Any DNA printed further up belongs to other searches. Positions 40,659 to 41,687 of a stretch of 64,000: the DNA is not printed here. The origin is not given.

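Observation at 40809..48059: Eight-gene Bat-like MoxR/DUF58/VWA operon headed by a degenerate phosphoribosyltransferase-like gene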

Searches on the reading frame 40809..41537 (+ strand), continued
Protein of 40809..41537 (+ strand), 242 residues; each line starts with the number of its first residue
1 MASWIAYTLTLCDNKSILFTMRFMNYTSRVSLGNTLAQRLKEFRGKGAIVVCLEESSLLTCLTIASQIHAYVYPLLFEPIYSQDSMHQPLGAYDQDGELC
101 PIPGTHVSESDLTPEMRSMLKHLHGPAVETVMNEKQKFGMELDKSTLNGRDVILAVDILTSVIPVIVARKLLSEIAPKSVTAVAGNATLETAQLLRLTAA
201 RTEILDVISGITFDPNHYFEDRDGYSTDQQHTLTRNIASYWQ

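Call 40: find_homologous_proteins(query=A3, max_evalue=0.001)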
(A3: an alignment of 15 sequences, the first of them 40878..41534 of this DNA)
Query A3 (15 sequences) (219 aa, profile of the alignment): 189 proteins with E <= 0.001 among 3519 candidates; the best 120 are listed.
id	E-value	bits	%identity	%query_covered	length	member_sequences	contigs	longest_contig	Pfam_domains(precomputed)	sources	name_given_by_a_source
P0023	2.6e-95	337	29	100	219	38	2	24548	-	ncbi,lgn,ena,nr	ncbi:hypothetical protein J5500_01760 [Candidatus Saccharibacteria bacterium]|nr:hypothetical protei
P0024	3.5e-95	336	28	100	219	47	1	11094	-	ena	-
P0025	3.5e-95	336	30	100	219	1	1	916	-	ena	-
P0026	9.9e-95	335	29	100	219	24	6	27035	-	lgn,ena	-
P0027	1.4e-94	334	30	100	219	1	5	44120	-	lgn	-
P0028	2.5e-94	333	28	100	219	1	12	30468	-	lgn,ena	-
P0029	2.7e-94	333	29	100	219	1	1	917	-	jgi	-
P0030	2.9e-94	333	29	100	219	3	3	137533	-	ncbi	-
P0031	3.6e-94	333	29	100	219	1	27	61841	-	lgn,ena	-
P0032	4.2e-94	333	29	100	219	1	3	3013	-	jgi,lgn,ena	-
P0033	6.6e-94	332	30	100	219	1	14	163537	-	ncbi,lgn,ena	-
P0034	8.0e-94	332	30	100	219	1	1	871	-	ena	-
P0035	8.9e-94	332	29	100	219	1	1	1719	-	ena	-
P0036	1.0e-93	331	30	100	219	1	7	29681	-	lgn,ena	-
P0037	1.1e-93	331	29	100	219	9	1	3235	-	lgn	-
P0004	1.0e-85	305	53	100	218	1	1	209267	-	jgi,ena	-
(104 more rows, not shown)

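Call 46: search_protein_representatives(alignment_id=A4)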
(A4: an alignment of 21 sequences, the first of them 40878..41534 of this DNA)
Query: 21 sequences, 219 profile positions. Proteins with E-value up to 0.001 (for the whole library): 778; up to 1e-10: 92; up to 1e-30: 25. The best 150 are listed.
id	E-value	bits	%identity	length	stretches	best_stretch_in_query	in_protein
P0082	2.6e-108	377.2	-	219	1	1-219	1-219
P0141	2.7e-75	269.2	-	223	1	1-219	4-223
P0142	7.9e-72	257.9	-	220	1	1-219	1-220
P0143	2.2e-70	253.2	-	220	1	1-219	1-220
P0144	2.6e-67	243.1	-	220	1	1-219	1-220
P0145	1.2e-62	227.9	-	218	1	1-219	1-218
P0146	3.9e-60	219.7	-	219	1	1-219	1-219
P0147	1.4e-59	217.8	-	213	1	1-219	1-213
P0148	4.8e-55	203.0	-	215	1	1-219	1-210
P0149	3.9e-53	196.8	-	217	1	1-218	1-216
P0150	1.3e-52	195.1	-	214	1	1-219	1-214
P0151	6.6e-52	192.8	-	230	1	36-180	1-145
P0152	8.5e-51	189.1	-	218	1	1-219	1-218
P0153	2.8e-50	187.4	-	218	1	1-218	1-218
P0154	1.2e-49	185.4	-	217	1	1-219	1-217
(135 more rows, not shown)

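Call 50: find_homologous_proteins(query=A6, max_evalue=0.00001)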
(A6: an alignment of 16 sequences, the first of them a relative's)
Query A6 (16 sequences) (218 aa, profile of the alignment): 3835 proteins with E <= 0.00001 among 8000 candidates; the best 120 are listed.
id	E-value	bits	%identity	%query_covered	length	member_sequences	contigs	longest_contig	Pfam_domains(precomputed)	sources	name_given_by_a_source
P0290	9.9e-96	338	59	100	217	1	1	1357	PF00156.34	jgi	jgi:putative phosphoribosyl transferase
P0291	1.2e-95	337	56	100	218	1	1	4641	PF00156.34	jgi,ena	-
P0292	1.4e-95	337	55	100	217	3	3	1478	PF00156.34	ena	-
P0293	1.6e-95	337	58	100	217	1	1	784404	PF00156.34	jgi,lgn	jgi:predicted phosphoribosyltransferase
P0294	2.0e-95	337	59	100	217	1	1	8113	PF00156.34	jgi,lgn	-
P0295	2.2e-95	336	56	100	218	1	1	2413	PF00156.34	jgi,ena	-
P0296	3.8e-95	336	59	100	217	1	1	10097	PF00156.34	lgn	-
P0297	4.0e-95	336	60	100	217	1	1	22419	PF00156.34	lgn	-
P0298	4.5e-95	335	60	100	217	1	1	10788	PF00156.34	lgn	-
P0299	5.1e-95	335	60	100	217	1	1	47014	PF00156.34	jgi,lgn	-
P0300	5.4e-95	335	60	100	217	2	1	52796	PF00156.34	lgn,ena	-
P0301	6.7e-95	335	58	100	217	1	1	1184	PF00156.34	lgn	-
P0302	6.7e-95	335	81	100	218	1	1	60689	PF00156.34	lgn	-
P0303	7.5e-95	335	57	100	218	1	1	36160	PF00156.34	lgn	-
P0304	8.3e-95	335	56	100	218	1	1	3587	PF00156.34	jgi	jgi:putative phosphoribosyl transferase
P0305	9.2e-95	334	52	100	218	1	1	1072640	PF00156.34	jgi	jgi:predicted phosphoribosyltransferase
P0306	9.7e-95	334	59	100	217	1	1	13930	PF00156.34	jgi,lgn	-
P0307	1.0e-94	334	56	100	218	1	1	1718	PF00156.34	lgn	-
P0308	1.2e-94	334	52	100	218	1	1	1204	PF00156.34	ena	-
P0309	1.2e-94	334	82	100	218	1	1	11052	PF00156.34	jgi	jgi:predicted phosphoribosyltransferase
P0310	1.3e-94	334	56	100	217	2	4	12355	PF00156.34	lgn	-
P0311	1.6e-94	334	53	100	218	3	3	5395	PF00156.34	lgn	-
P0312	1.7e-94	333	57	100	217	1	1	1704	PF00156.34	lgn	-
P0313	2.0e-94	333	58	100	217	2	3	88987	PF00156.34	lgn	-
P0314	2.3e-94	333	92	100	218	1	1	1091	PF00156.34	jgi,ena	-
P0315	2.3e-94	333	52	100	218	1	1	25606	PF00156.34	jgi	-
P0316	2.7e-94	333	60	100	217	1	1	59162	PF00156.34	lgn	-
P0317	3.2e-94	333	82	100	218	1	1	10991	PF00156.34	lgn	-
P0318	3.3e-94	333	54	100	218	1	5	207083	PF00156.34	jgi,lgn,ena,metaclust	metaclust:\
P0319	3.4e-94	333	83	100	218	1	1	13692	PF00156.34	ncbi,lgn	-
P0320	3.5e-94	332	65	100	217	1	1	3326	PF00156.34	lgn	-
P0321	3.5e-94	332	79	100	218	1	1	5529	PF00156.34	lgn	-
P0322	3.8e-94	332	58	100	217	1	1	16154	PF00156.34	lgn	-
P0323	4.6e-94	332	82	100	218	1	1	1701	PF00156.34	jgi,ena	-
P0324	4.6e-94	332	57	100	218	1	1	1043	PF00156.34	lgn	-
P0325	5.4e-94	332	57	100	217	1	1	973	PF00156.34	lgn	-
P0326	6.1e-94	332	65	100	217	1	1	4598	PF00156.34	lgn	-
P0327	6.3e-94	332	100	100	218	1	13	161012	PF00156.34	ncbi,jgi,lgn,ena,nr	ncbi:hypothetical protein CVV43_01005 [Candidatus Saccharibacteria bacterium HGW-Saccharibacteria-1]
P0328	6.6e-94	332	77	100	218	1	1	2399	PF00156.34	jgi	-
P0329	7.0e-94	331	78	100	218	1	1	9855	PF00156.34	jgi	-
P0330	7.0e-94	331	59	100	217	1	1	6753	PF00156.34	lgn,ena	-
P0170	7.1e-94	331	100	100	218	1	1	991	PF00156.34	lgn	-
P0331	7.5e-94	331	79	100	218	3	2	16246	PF00156.34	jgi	-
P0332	7.7e-94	331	83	100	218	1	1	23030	PF00156.34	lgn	-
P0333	7.8e-94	331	59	100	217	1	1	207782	PF00156.34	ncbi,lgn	-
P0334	7.8e-94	331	84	100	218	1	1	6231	PF00156.34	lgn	-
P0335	8.0e-94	331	78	100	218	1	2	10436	PF00156.34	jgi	jgi:predicted phosphoribosyltransferase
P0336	8.2e-94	331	79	100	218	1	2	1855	PF00156.34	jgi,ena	-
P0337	8.2e-94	331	99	100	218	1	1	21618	PF00156.34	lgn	-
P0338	8.4e-94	331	99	100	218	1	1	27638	PF00156.34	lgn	-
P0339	8.6e-94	331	80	100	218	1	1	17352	PF00156.34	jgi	-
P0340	8.7e-94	331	81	100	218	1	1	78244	PF00156.34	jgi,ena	-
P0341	8.7e-94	331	58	100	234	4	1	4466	PF00156.34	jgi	jgi:putative phosphoribosyl transferase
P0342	8.9e-94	331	51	100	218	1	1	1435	PF00156.34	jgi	-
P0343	9.5e-94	331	100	100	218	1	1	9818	PF00156.34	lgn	-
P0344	9.5e-94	331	78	100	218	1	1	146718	PF00156.34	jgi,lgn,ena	-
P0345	9.9e-94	331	78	100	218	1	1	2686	PF00156.34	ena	-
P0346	1.0e-93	331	78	100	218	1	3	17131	PF00156.34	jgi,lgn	-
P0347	1.1e-93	331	83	100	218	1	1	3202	PF00156.34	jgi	jgi:putative phosphoribosyl transferase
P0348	1.1e-93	331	53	100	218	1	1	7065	PF00156.34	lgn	-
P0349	1.2e-93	331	83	100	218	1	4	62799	PF00156.34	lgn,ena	-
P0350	1.2e-93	331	81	100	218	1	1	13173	PF00156.34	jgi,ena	-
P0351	1.2e-93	331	83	100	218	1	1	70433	PF00156.34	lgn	-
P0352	1.3e-93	331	55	100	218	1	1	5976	PF00156.34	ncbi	-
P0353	1.3e-93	331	78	100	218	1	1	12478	PF00156.34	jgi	jgi:putative phosphoribosyl transferase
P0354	1.3e-93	331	78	100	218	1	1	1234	PF00156.34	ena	-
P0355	1.3e-93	331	83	100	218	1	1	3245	PF00156.34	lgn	-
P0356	1.3e-93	331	84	100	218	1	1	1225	PF00156.34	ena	-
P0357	1.3e-93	331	79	100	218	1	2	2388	PF00156.34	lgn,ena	-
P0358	1.3e-93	331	81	100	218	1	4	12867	PF00156.34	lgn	-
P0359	1.4e-93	331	78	100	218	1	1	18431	PF00156.34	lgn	-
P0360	1.4e-93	331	52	100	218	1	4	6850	PF00156.34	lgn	-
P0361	1.4e-93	331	60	100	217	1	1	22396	PF00156.34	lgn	-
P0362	1.5e-93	330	81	100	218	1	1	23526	PF00156.34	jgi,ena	-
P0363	1.5e-93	330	55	100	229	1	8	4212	PF00156.34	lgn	-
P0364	1.5e-93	330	79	100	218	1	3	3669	PF00156.34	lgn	-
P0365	1.5e-93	330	90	100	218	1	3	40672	PF00156.34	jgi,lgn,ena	-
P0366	1.6e-93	330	54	100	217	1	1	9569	PF00156.34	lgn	-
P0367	1.6e-93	330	84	100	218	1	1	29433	PF00156.34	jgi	jgi:putative phosphoribosyl transferase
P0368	1.6e-93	330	85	100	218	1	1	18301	PF00156.34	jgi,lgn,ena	-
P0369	1.7e-93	330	51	100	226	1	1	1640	PF00156.34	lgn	-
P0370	1.7e-93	330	79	100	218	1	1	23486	PF00156.34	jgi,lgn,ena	-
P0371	1.8e-93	330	53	100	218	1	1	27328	PF00156.34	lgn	-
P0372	1.8e-93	330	83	100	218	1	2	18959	PF00156.34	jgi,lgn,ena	-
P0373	1.8e-93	330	55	100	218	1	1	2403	PF00156.34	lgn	-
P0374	1.9e-93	330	79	100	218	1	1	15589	PF00156.34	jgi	jgi:putative phosphoribosyl transferase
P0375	1.9e-93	330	92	100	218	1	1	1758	PF00156.34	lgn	-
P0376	1.9e-93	330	83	100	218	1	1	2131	PF00156.34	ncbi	-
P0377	1.9e-93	330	82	100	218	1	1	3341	PF00156.34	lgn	-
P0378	1.9e-93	330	53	100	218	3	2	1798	PF00156.34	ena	-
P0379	1.9e-93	330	84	100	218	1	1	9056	PF00156.34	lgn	-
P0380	2.0e-93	330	81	100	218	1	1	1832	PF00156.34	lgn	-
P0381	2.0e-93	330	80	100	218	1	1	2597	PF00156.34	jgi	jgi:putative phosphoribosyl transferase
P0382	2.1e-93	330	83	100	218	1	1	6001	PF00156.34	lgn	-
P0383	2.1e-93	330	83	100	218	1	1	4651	PF00156.34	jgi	jgi:putative phosphoribosyl transferase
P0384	2.2e-93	330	89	100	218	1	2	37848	PF00156.34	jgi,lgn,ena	-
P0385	2.2e-93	330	58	100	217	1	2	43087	PF00156.34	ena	-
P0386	2.2e-93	330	79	100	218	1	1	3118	PF00156.34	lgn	-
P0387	2.3e-93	330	56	100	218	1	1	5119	PF00156.34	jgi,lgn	-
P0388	2.4e-93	330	53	100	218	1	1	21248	PF00156.34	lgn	-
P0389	2.4e-93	330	53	100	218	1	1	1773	PF00156.34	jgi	jgi:putative phosphoribosyl transferase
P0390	2.4e-93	330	58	100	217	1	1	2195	PF00156.34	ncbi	-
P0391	2.5e-93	330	80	100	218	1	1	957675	PF00156.34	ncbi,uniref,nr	ncbi:phosphoribosyltransferase family protein [Streptomyces caniscabiei]|uniref:phosphoribosyltransf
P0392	2.5e-93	330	81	100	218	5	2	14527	PF00156.34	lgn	-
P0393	2.5e-93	330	78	100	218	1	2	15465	PF00156.34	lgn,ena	-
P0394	2.6e-93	330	80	100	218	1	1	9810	PF00156.34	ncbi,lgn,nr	ncbi:MAG: phosphoribosyltransferase [Candidatus Saccharibacteria bacterium]|nr:phosphoribosyltransfe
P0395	2.6e-93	330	54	100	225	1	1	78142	PF00156.34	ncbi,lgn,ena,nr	ncbi:MAG TPA: hypothetical protein VJ836_06780 [Candidatus Saccharimonadales bacterium]|nr:hypotheti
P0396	2.6e-93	330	81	100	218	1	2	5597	PF00156.34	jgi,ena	-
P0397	2.6e-93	330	77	100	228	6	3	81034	PF00156.34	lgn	-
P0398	2.7e-93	330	77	100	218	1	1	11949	PF00156.34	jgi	jgi:putative phosphoribosyl transferase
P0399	2.8e-93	330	79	100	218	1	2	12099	PF00156.34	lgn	-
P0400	2.9e-93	329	54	100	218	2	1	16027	PF00156.34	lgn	-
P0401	3.0e-93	329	78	100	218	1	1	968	PF00156.34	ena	-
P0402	3.1e-93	329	84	100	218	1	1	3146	PF00156.34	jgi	jgi:putative phosphoribosyl transferase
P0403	3.2e-93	329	80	100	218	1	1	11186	PF00156.34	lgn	-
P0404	3.2e-93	329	78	100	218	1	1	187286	PF00156.34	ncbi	ncbi:MAG: phosphoribosyltransferase family protein [Candidatus Microsaccharimonas sp.]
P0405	3.2e-93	329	83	100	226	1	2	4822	PF00156.34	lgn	-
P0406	3.2e-93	329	82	100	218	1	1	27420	PF00156.34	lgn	-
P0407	3.4e-93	329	78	100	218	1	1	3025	PF00156.34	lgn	-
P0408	3.5e-93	329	83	100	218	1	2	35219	PF00156.34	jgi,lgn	jgi:putative phosphoribosyl transferase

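Call 51: find_encoding_contigs(protein=P0327, flank=9000, max_places=1)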
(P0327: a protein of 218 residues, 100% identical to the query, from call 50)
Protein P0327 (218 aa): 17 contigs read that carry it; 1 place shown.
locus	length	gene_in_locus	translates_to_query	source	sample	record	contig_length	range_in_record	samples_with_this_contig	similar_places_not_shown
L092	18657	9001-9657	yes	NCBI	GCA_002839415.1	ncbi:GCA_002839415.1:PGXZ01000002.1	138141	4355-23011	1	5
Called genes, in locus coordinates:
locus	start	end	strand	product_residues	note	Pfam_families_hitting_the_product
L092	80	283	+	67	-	-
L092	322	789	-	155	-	-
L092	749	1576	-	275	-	PF00480:ROK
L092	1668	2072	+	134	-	-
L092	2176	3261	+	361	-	PF00575:S1, PF13509:S1_2 (faint), PF23459:S1_RRP5 (faint), PF00575:S1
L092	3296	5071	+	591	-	PF04760:IF2_N, PF00009:GTP_EFTU, PF01926:MMR_HSR1, PF14578:GTP_EFTU_D4 (faint), PF22042:EF-G_D2, PF11987:IF-2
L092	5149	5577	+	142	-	PF18908:DUF5663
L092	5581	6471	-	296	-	PF00551:Formyl_trans_N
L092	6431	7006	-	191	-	PF01327:Pep_deformylase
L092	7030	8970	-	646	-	PF17764:PriA_3primeBD, PF04851:ResIII, PF00270:DEAD, PF18319:Zn_ribbon_PriA (weak), PF00271:Helicase_C, PF18074:PriA_C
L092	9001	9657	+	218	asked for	PF00156:Pribosyltran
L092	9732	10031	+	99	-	-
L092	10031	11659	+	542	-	PF01368:DHH, PF02272:DHHA1, PF17768:RecJ_OB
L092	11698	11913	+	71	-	PF01165:Ribosomal_S21 (weak)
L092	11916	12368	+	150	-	PF09424:YqeY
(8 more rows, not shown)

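Call 52: find_encoding_contigs(protein=P0293, flank=9000, max_places=1)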
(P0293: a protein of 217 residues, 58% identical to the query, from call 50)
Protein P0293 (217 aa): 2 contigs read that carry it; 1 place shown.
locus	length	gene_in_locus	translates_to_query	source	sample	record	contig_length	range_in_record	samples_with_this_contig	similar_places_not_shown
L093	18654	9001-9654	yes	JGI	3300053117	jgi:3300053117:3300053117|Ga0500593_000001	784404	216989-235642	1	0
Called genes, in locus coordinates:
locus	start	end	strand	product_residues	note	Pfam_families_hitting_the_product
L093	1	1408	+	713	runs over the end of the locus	PF00753:Lactamase_B, PF23023:Anti-Pycsar_Apyc1 (weak), PF12706:Lactamase_B_2, PF22505:RNase_J_b_CASP, PF07521:RMMBL (weak), PF17770:RNase_J_C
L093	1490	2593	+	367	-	-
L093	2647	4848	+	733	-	PF13491:FtsK_4TM, PF17854:FtsK_alpha, PF01580:FtsK_SpoIIIE, PF09397:FtsK_gamma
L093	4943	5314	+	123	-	PF01250:Ribosomal_S6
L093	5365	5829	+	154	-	PF00436:SSB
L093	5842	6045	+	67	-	PF01084:Ribosomal_S18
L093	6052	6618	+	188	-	PF08207:EFP_N, PF01132:EFP, PF09285:Elong-fact-P_C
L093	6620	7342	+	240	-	PF01479:S4, PF01728:FtsJ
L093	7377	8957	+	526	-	-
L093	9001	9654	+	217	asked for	PF00156:Pribosyltran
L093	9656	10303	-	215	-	PF00027:cNMP_binding, PF13545:HTH_Crp_2, PF25213:HVO_A0261_N (faint)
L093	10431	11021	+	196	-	PF14470:bPH_3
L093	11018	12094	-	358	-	PF01926:MMR_HSR1, PF02421:FeoB_N, PF06071:YchF-GTPase_C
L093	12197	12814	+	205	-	PF00515:TPR_1 (faint), PF07719:TPR_2 (faint), PF13181:TPR_8 (faint), PF08238:Sel1 (faint)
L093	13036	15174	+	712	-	-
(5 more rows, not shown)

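Call 53: find_encoding_contigs(protein=P0395, flank=9000, max_places=1)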
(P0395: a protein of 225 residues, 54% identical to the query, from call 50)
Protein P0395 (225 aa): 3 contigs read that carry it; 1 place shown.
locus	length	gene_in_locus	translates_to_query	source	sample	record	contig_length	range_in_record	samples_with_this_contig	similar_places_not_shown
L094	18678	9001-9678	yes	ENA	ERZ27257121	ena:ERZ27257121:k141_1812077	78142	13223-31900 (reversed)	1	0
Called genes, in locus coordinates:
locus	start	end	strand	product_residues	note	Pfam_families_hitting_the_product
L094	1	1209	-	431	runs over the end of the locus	PF05221:AdoHcyase, PF00670:AdoHcyase_NAD, PF02826:2-Hacid_dh_C, PF07991:KARI_N (weak)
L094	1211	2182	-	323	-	PF00294:PfkB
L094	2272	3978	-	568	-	-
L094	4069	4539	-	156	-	-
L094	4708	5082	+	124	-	PF01250:Ribosomal_S6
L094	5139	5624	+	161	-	PF00436:SSB, PF22657:SSB_1 (weak)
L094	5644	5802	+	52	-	-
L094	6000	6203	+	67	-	PF01084:Ribosomal_S18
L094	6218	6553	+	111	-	-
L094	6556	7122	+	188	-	PF08207:EFP_N, PF01132:EFP, PF09285:Elong-fact-P_C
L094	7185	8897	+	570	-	PF00144:Beta-lactamase (faint), PF13354:Beta-lactamase2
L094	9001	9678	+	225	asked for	PF00156:Pribosyltran (faint)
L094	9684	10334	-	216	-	PF00027:cNMP_binding, PF13545:HTH_Crp_2, PF00325:Crp (faint)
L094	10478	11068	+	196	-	PF14470:bPH_3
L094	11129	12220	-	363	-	PF01926:MMR_HSR1, PF02421:FeoB_N, PF06071:YchF-GTPase_C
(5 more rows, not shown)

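Call 58: search_protein_families(library=padloc, proteins=[window:40878-41537:+], max_evalue=0.01)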
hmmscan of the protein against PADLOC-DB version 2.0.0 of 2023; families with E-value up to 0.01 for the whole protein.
window:40878-41537:+ (219 aa): 0 families
